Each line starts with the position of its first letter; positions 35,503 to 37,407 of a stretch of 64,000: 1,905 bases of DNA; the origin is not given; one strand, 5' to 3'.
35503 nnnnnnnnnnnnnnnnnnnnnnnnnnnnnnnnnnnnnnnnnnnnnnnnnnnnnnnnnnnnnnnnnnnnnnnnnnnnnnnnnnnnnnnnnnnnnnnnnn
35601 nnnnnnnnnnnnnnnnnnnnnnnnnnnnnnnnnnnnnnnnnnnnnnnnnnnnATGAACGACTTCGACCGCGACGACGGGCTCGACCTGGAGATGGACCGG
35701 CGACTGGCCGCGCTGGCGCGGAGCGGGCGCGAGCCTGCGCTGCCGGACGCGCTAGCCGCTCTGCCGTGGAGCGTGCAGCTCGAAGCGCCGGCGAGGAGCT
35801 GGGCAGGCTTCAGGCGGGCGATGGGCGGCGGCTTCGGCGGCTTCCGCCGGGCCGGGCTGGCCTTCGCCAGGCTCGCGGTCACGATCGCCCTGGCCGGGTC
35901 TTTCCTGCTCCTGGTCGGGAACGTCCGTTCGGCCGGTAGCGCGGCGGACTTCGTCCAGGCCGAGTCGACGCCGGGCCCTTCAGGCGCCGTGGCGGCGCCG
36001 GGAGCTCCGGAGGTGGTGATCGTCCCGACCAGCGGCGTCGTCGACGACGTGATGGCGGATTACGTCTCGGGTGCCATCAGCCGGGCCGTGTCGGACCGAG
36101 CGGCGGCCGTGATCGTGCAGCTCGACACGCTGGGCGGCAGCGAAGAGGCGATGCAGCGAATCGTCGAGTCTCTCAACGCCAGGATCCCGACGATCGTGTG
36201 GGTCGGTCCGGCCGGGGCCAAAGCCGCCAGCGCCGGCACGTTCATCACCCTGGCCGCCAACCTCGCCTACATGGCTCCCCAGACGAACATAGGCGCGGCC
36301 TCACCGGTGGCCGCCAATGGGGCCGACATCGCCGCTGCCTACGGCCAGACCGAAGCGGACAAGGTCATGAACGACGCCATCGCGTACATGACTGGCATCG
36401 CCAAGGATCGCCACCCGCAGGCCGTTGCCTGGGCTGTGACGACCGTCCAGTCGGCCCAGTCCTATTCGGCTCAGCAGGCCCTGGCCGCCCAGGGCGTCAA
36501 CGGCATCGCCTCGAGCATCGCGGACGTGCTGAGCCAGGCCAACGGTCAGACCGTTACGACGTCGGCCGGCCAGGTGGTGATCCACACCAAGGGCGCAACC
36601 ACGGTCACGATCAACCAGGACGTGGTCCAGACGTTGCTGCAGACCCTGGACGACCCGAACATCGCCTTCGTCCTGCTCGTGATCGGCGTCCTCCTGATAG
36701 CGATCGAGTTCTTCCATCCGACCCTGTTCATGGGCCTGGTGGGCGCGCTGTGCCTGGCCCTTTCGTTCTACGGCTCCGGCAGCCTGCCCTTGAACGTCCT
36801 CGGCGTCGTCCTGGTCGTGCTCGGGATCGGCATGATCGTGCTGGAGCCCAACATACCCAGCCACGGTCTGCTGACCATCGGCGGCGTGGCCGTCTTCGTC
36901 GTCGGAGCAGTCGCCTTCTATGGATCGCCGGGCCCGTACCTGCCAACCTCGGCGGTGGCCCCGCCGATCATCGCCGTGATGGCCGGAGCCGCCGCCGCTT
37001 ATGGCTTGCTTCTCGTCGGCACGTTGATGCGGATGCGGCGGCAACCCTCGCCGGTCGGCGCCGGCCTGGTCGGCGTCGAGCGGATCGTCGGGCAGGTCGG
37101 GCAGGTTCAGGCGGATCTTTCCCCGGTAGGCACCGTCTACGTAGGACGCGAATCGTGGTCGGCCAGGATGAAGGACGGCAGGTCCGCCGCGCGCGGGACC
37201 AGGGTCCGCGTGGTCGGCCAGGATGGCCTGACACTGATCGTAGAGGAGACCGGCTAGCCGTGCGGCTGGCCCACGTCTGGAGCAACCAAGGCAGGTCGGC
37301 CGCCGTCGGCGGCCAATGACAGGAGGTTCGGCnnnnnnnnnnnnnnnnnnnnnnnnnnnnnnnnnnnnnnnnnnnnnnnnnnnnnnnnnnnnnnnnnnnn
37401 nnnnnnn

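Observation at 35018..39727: ECF sigma factor translationally coupled to an NfeD protease with an anti-sigma-like N-terminal extension, then SPFH and a REC-ParA ATPase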

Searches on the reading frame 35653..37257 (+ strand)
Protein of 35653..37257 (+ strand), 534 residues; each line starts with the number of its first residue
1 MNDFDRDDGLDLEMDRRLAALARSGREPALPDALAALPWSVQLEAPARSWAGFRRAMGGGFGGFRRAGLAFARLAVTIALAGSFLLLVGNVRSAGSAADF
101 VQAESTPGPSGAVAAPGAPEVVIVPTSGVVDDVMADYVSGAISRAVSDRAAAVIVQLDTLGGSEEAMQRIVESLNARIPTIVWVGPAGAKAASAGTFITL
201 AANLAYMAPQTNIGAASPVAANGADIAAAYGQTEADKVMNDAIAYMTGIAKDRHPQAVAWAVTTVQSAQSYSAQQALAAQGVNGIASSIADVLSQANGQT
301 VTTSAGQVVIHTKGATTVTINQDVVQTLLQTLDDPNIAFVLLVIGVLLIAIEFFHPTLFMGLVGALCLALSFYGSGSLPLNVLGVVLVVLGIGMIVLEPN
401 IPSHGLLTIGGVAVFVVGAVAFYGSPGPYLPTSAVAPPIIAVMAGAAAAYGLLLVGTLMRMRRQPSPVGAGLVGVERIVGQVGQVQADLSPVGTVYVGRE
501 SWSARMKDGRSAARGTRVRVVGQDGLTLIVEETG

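Call 3: search_protein_families(library=pfam, proteins=[window:35653-37257:+], max_evalue=0.01)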
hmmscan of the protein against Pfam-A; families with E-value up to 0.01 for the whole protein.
window:35653-37257:+ (534 aa): 3 families
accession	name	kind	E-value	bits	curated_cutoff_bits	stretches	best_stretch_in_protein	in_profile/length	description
PF24961.1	NfeD_membrane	-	3.3e-20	72.7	26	1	336-450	1-116/119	NfeD integral membrane domain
PF25145.1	NfeD1b_N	-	2e-15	57.3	40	1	121-230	2-108/189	NfeD1b, N-terminal domain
PF01957.25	NfeD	-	4.2e-14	52.9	29.1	1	475-531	1-56/57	NfeD-like C-terminal, partner-binding domain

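Call 6: find_homologous_proteins(query=window:35653-37257:+, max_evalue=0.00001)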
Query window:35653-37257:+ (534 aa): 2081 proteins with E <= 0.00001 among 8000 candidates; the best 120 are listed.
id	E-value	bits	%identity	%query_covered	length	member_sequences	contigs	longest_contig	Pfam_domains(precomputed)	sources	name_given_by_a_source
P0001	0.0e+0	1119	100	100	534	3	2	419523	PF24961.2,PF01957.26,PF25145.2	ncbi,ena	-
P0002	1.1e-251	854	75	100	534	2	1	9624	PF24961.2,PF01957.26,PF25145.2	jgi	jgi:membrane-bound serine protease (ClpP class)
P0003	4.1e-250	849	75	100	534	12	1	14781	PF24961.2,PF01957.26,PF25145.2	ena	-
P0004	1.1e-249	847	75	100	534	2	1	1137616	PF24961.2,PF01957.26,PF25145.2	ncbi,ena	-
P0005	1.6e-248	843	75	100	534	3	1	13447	PF24961.2,PF01957.26,PF25145.2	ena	-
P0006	9.3e-248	841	74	100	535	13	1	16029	PF24961.2,PF01957.26,PF25145.2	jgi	jgi:membrane-bound serine protease (ClpP class)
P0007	3.0e-247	839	75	100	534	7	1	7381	PF24961.2,PF01957.26,PF25145.2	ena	-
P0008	1.1e-242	824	73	100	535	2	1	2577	PF24961.2,PF01957.26,PF25145.2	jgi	jgi:membrane-bound serine protease (ClpP class)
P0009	1.8e-242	823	72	100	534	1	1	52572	PF24961.2,PF01957.26,PF25145.2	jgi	jgi:membrane-bound serine protease (ClpP class)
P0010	5.8e-242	822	73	100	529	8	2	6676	PF24961.2,PF01957.26,PF25145.2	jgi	jgi:membrane-bound serine protease (ClpP class)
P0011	2.3e-241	820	73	100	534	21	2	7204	PF24961.2,PF01957.26,PF25145.2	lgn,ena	-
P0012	2.2e-240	817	72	100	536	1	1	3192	PF24961.2,PF01957.26,PF25145.2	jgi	jgi:membrane-bound serine protease (ClpP class)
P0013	1.3e-239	814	72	100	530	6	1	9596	PF24961.2,PF01957.26,PF25145.2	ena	-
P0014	1.1e-238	811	72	99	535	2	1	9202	PF24961.2,PF01957.26,PF25145.2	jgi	jgi:membrane-bound serine protease (ClpP class)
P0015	3.1e-238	809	73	100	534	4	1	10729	PF24961.2,PF01957.26,PF25145.2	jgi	jgi:membrane-bound serine protease (ClpP class)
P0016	3.1e-238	809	71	100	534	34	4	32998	PF24961.2,PF01957.26,PF25145.2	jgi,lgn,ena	jgi:membrane-bound serine protease (ClpP class)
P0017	4.0e-238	809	71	100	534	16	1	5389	PF24961.2,PF01957.26,PF25145.2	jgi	jgi:membrane-bound serine protease (ClpP class)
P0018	5.3e-238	809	71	100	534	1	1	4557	PF24961.2,PF01957.26,PF25145.2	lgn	-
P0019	5.5e-238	809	71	100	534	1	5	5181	PF24961.2,PF01957.26,PF25145.2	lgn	-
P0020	1.8e-237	807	71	100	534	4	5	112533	PF24961.2,PF01957.26,PF25145.2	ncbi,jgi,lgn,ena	jgi:membrane-bound serine protease (ClpP class)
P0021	2.2e-237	807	72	100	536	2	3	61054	PF24961.2,PF01957.26,PF25145.2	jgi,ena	jgi:membrane-bound serine protease (ClpP class)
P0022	3.7e-237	806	72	100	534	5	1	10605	PF24961.2,PF01957.26,PF25145.2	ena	-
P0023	3.8e-237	806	72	100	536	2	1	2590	PF24961.2,PF01957.26,PF25145.2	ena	-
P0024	1.3e-236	804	72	97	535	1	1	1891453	PF24961.2,PF01957.26,PF25145.2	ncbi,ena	-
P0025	2.9e-236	803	72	100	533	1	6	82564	PF24961.2,PF01957.26,PF25145.2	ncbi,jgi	ncbi:MAG: NfeD family protein [Candidatus Limnocylindrales bacterium]|jgi:membrane-bound serine prot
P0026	6.8e-236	802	71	100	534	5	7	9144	PF24961.2,PF01957.26,PF25145.2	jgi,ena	jgi:membrane-bound serine protease (ClpP class)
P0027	1.2e-235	801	71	100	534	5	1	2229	PF24961.2,PF01957.26,PF25145.2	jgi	-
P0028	2.0e-235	800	72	100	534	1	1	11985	PF24961.2,PF01957.26,PF25145.2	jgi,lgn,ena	jgi:membrane-bound serine protease (ClpP class)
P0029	4.1e-235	799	70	100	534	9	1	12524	PF24961.2,PF01957.26,PF25145.2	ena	-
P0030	1.3e-234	797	71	100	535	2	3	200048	PF24961.2,PF01957.26,PF25145.2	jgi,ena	jgi:membrane-bound serine protease (ClpP class)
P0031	2.3e-234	797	71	100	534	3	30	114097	PF24961.2,PF01957.26,PF25145.2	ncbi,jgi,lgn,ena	ncbi:MAG: NfeD family protein [Candidatus Limnocylindrales bacterium]|jgi:membrane-bound serine prot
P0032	5.0e-233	792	71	100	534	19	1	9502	PF24961.2,PF01957.26,PF25145.2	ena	-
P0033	9.6e-233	791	71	100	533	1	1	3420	PF24961.2,PF01957.26,PF25145.2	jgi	jgi:membrane-bound serine protease (ClpP class)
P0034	1.1e-232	791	70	100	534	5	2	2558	PF24961.2,PF01957.26,PF25145.2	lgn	-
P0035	2.4e-232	790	70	100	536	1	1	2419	PF24961.2,PF01957.26,PF25145.2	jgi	jgi:membrane-bound serine protease (ClpP class)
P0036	6.0e-232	789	70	97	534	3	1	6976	PF24961.2,PF01957.26,PF25145.2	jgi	jgi:membrane-bound serine protease (ClpP class)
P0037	6.5e-232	789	69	100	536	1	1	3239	PF24961.2,PF01957.26,PF25145.2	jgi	jgi:membrane-bound serine protease (ClpP class)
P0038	9.5e-232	788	71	100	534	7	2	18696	PF24961.2,PF01957.26,PF25145.2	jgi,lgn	jgi:membrane-bound serine protease (ClpP class)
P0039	1.3e-231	788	70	100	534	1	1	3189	PF24961.2,PF01957.26,PF25145.2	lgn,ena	-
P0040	3.4e-231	786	70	100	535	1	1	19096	PF24961.2,PF01957.26,PF25145.2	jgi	jgi:membrane-bound serine protease (ClpP class)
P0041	5.7e-231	785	70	97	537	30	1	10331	PF24961.2,PF01957.26,PF25145.2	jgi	jgi:membrane-bound serine protease (ClpP class)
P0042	5.7e-231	785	71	100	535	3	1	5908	PF24961.2,PF01957.26,PF25145.2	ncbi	ncbi:MAG TPA: NfeD family protein [Candidatus Limnocylindrales bacterium]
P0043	1.2e-230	784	69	100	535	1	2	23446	PF24961.2,PF01957.26,PF25145.2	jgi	jgi:membrane-bound serine protease (ClpP class)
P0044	5.4e-230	782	72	98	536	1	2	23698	PF24961.2,PF01957.26,PF25145.2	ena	-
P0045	1.0e-229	781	70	100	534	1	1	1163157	PF24961.2,PF01957.26,PF25145.2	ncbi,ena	-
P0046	1.2e-229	781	71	100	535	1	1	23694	PF24961.2,PF01957.26,PF25145.2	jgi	jgi:membrane-bound serine protease (ClpP class)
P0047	2.0e-229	780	70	100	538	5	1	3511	PF24961.2,PF01957.26,PF25145.2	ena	-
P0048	8.0e-229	778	70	100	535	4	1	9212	PF24961.2,PF01957.26,PF25145.2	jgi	jgi:membrane-bound serine protease (ClpP class)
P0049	2.6e-228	777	70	100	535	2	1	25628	PF24961.2,PF01957.26,PF25145.2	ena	-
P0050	4.9e-228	776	70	100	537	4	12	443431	PF24961.2,PF01957.26,PF25145.2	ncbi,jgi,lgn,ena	jgi:membrane-bound serine protease (ClpP class)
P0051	7.3e-228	775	70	100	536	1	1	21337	PF24961.2,PF01957.26,PF25145.2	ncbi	ncbi:MAG TPA: NfeD family protein [Candidatus Limnocylindrales bacterium]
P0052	1.0e-227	775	70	100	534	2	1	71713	PF24961.2,PF01957.26,PF25145.2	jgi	jgi:membrane-bound serine protease (ClpP class)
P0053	1.2e-227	774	69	100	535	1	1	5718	PF24961.2,PF01957.26,PF25145.2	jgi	jgi:membrane-bound serine protease (ClpP class)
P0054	2.5e-226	770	70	100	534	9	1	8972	PF24961.2,PF01957.26,PF25145.2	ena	-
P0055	5.2e-225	766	69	100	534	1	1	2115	PF24961.2,PF01957.26,PF25145.2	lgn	-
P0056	1.3e-224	764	69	100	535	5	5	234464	PF24961.2,PF01957.26,PF25145.2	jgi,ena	jgi:membrane-bound serine protease (ClpP class)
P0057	1.8e-223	761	68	100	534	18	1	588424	PF24961.2,PF01957.26,PF25145.2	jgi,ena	jgi:membrane-bound serine protease (ClpP class)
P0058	3.3e-223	760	68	100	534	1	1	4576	PF24961.2,PF01957.26,PF25145.2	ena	-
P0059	1.3e-222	758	67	100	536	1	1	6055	PF24961.2,PF01957.26,PF25145.2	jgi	jgi:membrane-bound serine protease (ClpP class)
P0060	1.7e-222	757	69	100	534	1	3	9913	PF24961.2,PF01957.26,PF25145.2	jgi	jgi:membrane-bound serine protease (ClpP class)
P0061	4.5e-222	756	68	100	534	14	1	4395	PF24961.2,PF01957.26,PF25145.2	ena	-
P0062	7.0e-222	755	68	100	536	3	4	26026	PF24961.2,PF01957.26,PF25145.2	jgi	jgi:membrane-bound serine protease (ClpP class)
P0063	2.2e-220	751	68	100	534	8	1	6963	PF24961.2,PF01957.26,PF25145.2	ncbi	-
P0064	2.6e-220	750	68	99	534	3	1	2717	PF24961.2,PF01957.26,PF25145.2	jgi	jgi:membrane-bound serine protease (ClpP class)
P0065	4.2e-220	750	68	100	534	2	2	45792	PF24961.2,PF01957.26,PF25145.2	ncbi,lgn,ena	-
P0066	1.1e-219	748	68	97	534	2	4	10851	PF24961.2,PF01957.26,PF25145.2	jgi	jgi:membrane-bound serine protease (ClpP class)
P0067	1.2e-219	748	67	100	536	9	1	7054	PF24961.2,PF01957.26,PF25145.2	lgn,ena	-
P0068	1.2e-219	748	67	100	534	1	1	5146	PF24961.2,PF01957.26,PF25145.2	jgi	jgi:membrane-bound serine protease (ClpP class)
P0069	1.9e-219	747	66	100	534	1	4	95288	PF24961.2,PF01957.26,PF25145.2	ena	-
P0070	2.1e-219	747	67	100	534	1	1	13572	PF24961.2,PF01957.26,PF25145.2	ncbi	-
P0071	2.9e-219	747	68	100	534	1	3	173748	PF24961.2,PF01957.26,PF25145.2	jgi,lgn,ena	jgi:membrane-bound serine protease (ClpP class)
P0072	5.7e-219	746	67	100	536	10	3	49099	PF24961.2,PF01957.26,PF25145.2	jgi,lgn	jgi:membrane-bound serine protease (ClpP class)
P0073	2.2e-218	744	67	100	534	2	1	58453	PF24961.2,PF01957.26,PF25145.2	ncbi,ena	ncbi:MAG: nodulation protein NfeD [Candidatus Limnocylindrales bacterium]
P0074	1.4e-217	741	67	100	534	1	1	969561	PF24961.2,PF01957.26,PF25145.2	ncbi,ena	-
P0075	4.8e-217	740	68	100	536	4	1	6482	PF24961.2,PF01957.26,PF25145.2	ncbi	ncbi:MAG: NfeD family protein [Candidatus Limnocylindrales bacterium]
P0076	1.4e-215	735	67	99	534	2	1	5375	PF24961.2,PF01957.26,PF25145.2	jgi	jgi:membrane-bound serine protease (ClpP class)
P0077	4.1e-215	733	67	100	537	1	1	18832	PF24961.2,PF01957.26,PF25145.2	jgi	jgi:membrane-bound serine protease (ClpP class)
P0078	1.6e-213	728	67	100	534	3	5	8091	PF24961.2,PF01957.26,PF25145.2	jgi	jgi:membrane-bound serine protease (ClpP class)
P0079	3.8e-213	727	66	100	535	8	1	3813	PF24961.2,PF01957.26,PF25145.2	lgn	-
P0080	4.9e-213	726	67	100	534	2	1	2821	PF24961.2,PF01957.26,PF25145.2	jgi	jgi:membrane-bound serine protease (ClpP class)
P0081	7.4e-213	726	66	100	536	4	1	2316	PF24961.2,PF01957.26,PF25145.2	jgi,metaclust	metaclust:\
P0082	9.9e-213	725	67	100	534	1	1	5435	PF24961.2,PF01957.26,PF25145.2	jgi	jgi:membrane-bound serine protease (ClpP class)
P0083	2.3e-212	724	66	98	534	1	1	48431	PF24961.2,PF01957.26,PF25145.2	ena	-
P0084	2.6e-212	724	67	98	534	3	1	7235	PF24961.2,PF01957.26,PF25145.2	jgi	jgi:membrane-bound serine protease (ClpP class)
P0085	3.5e-212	724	67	100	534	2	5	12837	PF24961.2,PF01957.26,PF25145.2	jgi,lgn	jgi:membrane-bound serine protease (ClpP class)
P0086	7.9e-212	722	66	100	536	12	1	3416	PF24961.2,PF01957.26,PF25145.2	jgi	jgi:membrane-bound serine protease (ClpP class)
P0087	1.5e-211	721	65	100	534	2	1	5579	PF24961.2,PF01957.26,PF25145.2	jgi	-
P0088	6.6e-211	719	73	88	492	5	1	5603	PF24961.2,PF01957.26,PF25145.2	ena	-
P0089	7.4e-211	719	65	100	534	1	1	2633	PF24961.2,PF01957.26,PF25145.2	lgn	-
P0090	2.5e-210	717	66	100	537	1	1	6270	PF24961.2,PF01957.26,PF25145.2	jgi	jgi:membrane-bound serine protease (ClpP class)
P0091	1.9e-209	715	66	100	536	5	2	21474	PF24961.2,PF01957.26,PF25145.2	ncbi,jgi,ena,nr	ncbi:MAG TPA: nodulation protein NfeD [Candidatus Limnocylindrales bacterium]|jgi:Membrane-bound ser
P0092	5.5e-209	713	66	97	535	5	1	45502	PF24961.2,PF01957.26,PF25145.2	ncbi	-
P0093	5.5e-209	713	66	98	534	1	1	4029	PF24961.2,PF01957.26,PF25145.2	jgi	jgi:membrane-bound serine protease (ClpP class)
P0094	1.3e-208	712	66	100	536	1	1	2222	PF24961.2,PF01957.26,PF25145.2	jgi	jgi:membrane-bound serine protease (ClpP class)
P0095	1.7e-208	711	64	99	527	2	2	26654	PF24961.2,PF01957.26,PF25145.2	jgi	jgi:membrane-bound serine protease (ClpP class)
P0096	2.1e-208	711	66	100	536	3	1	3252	PF24961.2,PF01957.26,PF25145.2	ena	-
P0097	8.7e-208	709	65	98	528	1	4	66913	PF24961.2,PF01957.26,PF25145.2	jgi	jgi:membrane-bound serine protease (ClpP class)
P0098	1.1e-207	709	64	98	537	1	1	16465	PF24961.2,PF01957.26,PF25145.2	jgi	jgi:membrane-bound serine protease (ClpP class)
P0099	1.5e-206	705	63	99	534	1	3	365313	PF24961.2,PF01957.26,PF25145.2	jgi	jgi:membrane-bound serine protease (ClpP class)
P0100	1.7e-206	705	64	100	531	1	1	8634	PF24961.2,PF01957.26,PF25145.2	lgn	-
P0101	3.6e-206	704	64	100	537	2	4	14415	PF24961.2,PF01957.26,PF25145.2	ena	-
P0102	4.1e-206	703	63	100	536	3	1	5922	PF24961.2,PF01957.26,PF25145.2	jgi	jgi:membrane-bound serine protease (ClpP class)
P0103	1.3e-205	702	66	98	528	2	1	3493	PF24961.2,PF01957.26,PF25145.2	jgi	jgi:membrane-bound serine protease (ClpP class)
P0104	3.2e-205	701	64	100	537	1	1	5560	PF24961.2,PF01957.26,PF25145.2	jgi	jgi:membrane-bound serine protease (ClpP class)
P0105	6.9e-205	699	64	98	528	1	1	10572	PF24961.2,PF01957.26,PF25145.2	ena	-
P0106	7.2e-205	699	63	100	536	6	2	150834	PF24961.2,PF01957.26,PF25145.2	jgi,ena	-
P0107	1.4e-204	698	65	98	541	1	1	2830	PF24961.2,PF01957.26,PF25145.2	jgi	jgi:membrane-bound serine protease (ClpP class)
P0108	2.1e-204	698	65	98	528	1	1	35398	PF24961.2,PF01957.26,PF25145.2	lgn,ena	-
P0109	6.3e-204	696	65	93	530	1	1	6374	PF24961.2,PF01957.26,PF25145.2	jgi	jgi:membrane-bound serine protease (ClpP class)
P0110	1.1e-203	696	64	100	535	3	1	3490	PF24961.2,PF01957.26,PF25145.2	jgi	jgi:membrane-bound serine protease (ClpP class)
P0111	1.8e-203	695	64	100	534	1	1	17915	PF24961.2,PF01957.26,PF25145.2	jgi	jgi:membrane-bound serine protease (ClpP class)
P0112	5.1e-203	693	63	97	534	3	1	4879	PF24961.2,PF01957.26,PF25145.2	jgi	-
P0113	7.2e-203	693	64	100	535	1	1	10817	PF24961.2,PF01957.26,PF25145.2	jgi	jgi:membrane-bound serine protease (ClpP class)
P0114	9.7e-203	692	79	77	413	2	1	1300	PF24961.2,PF01957.26,PF25145.2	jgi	jgi:membrane-bound serine protease (ClpP class)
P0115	1.9e-202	691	63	99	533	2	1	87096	PF24961.2,PF01957.26,PF25145.2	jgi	jgi:membrane-bound serine protease (ClpP class)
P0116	2.5e-202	691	62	100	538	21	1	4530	PF24961.2,PF01957.26,PF25145.2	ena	-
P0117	4.5e-202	690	63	100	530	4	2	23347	PF24961.2,PF01957.26,PF25145.2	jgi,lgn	jgi:membrane-bound serine protease (ClpP class)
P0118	5.2e-202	690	64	99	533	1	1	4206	PF24961.2,PF01957.26,PF25145.2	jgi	jgi:membrane-bound serine protease (ClpP class)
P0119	7.2e-202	689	64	98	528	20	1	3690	PF24961.2,PF01957.26,PF25145.2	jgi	jgi:Membrane-bound serine protease (ClpP class)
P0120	8.3e-202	689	64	98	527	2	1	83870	PF24961.2,PF01957.26,PF25145.2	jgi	jgi:membrane-bound serine protease (ClpP class)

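Call 8: find_encoding_contigs(protein=P0099, flank=6000, max_places=2)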
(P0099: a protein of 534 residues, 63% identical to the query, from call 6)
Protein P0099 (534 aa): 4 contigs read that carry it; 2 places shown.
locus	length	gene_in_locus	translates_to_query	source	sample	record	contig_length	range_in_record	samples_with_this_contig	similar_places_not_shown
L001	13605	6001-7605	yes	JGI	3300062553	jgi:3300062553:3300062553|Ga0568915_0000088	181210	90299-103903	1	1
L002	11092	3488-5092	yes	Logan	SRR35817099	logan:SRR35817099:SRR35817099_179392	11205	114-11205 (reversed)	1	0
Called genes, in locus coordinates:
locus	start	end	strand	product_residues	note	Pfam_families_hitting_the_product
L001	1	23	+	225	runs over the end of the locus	PF02834:LigT_PEase, PF13563:2_5_RNA_ligase2, PF02834:LigT_PEase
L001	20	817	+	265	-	-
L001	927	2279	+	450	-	PF00291:PALP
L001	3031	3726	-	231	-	PF00072:Response_reg, PF00196:GerE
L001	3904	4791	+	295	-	PF02153:PDH_N, PF20463:PDH_C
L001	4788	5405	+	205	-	-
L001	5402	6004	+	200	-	PF04542:Sigma70_r2, PF08281:Sigma70_r4_2, PF04545:Sigma70_r4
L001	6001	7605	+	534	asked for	PF25145:NfeD1b_N, PF24961:NfeD_membrane, PF01957:NfeD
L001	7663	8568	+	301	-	PF01145:Band_7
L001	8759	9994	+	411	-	PF00072:Response_reg, PF01656:CbiA (faint), PF06564:CBP_BcsQ (weak), PF13614:AAA_31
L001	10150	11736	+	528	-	PF13541:ChlI, PF07728:AAA_5 (faint), PF01078:Mg_chelatase, PF00158:Sigma54_activat (weak), PF00493:MCM (weak), PF13335:Mg_chelatase_C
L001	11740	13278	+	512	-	PF02481:DNA_processg_A, PF17782:WHD_DprA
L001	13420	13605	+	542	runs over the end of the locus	PF13205:Big_5, PF17964:Big_10 (faint), PF13205:Big_5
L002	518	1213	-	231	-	PF00072:Response_reg, PF00196:GerE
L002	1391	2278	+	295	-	PF02153:PDH_N, PF20463:PDH_C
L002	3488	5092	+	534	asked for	PF25145:NfeD1b_N, PF24961:NfeD_membrane, PF01957:NfeD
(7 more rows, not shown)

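Call 9: find_encoding_contigs(protein=P0120, flank=6000, max_places=2)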
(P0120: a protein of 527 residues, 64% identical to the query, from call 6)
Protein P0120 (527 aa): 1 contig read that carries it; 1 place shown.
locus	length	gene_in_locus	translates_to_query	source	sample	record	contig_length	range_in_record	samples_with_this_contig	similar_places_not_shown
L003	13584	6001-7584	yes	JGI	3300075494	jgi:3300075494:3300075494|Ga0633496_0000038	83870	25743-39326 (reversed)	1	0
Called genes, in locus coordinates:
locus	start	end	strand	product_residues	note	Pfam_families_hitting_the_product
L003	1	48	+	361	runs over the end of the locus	PF03796:DnaB_C, PF06745:ATPase, PF13481:AAA_25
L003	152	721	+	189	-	PF02834:LigT_PEase, PF13563:2_5_RNA_ligase2, PF02834:LigT_PEase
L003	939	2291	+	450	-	PF00291:PALP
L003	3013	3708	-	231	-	PF00072:Response_reg, PF00196:GerE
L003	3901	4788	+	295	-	PF03807:F420_oxidored (weak), PF02153:PDH_N, PF20463:PDH_C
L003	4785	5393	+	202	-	PF00293:NUDIX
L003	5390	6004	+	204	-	PF04542:Sigma70_r2, PF08281:Sigma70_r4_2, PF04545:Sigma70_r4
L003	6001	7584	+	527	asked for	PF25145:NfeD1b_N, PF24961:NfeD_membrane, PF01957:NfeD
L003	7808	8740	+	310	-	PF01145:Band_7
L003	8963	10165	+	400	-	PF00072:Response_reg, PF01656:CbiA (faint), PF10609:ParA (weak), PF13614:AAA_31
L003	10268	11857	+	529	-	PF13541:ChlI, PF01078:Mg_chelatase, PF00158:Sigma54_activat (weak), PF07728:AAA_5, PF00493:MCM (weak), PF13335:Mg_chelatase_C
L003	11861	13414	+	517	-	PF02481:DNA_processg_A, PF17782:WHD_DprA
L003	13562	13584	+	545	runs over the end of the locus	PF13205:Big_5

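Call 16: search_solved_structures(query=window:35653-37257:+, max_evalue=0.01, show_alignments=2)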
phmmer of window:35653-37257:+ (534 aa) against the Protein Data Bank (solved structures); distinct sequences matched with E-value up to 0.01: 4.
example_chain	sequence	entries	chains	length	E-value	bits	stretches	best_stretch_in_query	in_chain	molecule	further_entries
2deo_A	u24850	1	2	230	6.5e-21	77.7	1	125-301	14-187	441aa long hypothetical nfeD protein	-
6m4b_A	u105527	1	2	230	1.7e-20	76.3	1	125-301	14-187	Membrane-bound protease PH1510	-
3bpp_A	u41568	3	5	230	2.8e-20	75.6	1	125-301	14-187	1510-N membrane protease | 441aa long hypothetical nfeD protein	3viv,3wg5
3wwv_A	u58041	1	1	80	4e-08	35.5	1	473-531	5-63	Stomatin operon partner protein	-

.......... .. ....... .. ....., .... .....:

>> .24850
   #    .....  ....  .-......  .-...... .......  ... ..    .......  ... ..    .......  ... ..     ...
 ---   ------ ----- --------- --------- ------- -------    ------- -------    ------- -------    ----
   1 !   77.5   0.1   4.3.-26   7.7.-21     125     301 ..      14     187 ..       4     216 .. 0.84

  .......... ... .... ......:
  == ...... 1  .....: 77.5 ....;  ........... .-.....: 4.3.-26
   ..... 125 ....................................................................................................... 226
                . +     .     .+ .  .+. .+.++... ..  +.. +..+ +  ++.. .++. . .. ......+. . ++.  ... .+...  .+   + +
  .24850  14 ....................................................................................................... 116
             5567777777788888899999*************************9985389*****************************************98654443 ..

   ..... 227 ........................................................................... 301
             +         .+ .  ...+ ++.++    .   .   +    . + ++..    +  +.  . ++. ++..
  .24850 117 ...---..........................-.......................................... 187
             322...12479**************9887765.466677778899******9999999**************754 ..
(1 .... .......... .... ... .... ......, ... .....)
